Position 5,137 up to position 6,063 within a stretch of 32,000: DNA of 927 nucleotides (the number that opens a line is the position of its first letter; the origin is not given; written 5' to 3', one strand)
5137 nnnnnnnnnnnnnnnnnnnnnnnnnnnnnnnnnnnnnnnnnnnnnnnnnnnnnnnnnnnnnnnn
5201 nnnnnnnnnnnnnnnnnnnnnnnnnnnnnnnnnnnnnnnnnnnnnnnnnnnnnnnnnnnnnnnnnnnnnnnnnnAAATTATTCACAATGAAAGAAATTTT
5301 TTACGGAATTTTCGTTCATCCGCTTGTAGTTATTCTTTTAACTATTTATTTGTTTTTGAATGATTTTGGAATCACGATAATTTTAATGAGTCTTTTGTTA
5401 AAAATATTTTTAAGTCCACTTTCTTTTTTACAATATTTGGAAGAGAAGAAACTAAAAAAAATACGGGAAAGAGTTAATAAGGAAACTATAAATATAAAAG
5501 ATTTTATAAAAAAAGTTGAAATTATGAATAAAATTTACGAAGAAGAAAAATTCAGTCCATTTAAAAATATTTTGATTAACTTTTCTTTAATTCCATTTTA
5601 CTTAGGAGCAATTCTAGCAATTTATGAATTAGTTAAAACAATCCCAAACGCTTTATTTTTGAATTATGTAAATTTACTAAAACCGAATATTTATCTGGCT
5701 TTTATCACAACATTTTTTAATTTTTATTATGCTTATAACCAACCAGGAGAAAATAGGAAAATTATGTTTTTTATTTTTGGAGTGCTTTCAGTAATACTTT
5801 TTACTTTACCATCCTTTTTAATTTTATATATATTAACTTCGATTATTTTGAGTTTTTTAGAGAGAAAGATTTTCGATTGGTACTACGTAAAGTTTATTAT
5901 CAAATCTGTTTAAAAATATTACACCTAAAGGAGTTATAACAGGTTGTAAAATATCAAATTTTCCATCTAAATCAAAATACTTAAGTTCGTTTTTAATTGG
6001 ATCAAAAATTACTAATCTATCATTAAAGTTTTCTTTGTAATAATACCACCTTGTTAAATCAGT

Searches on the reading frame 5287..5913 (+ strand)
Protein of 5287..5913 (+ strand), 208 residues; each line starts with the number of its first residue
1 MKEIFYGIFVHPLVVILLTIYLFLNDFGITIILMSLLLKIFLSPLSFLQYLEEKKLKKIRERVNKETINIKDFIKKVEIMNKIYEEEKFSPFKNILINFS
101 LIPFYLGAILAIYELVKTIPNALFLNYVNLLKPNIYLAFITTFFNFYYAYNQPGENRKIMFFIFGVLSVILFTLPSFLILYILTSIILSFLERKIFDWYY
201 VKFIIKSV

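Call 7: search_protein_families(library=pfam, proteins=[window:5287-5913:+], max_evalue=0.01)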
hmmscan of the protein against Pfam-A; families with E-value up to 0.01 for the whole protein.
window:5287-5913:+ (208 aa): 1 family
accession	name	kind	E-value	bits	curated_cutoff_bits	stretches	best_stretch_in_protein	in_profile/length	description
PF02096.25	60KD_IMP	-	4.7e-12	46.6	35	1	27-193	1-158/163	60Kd inner membrane protein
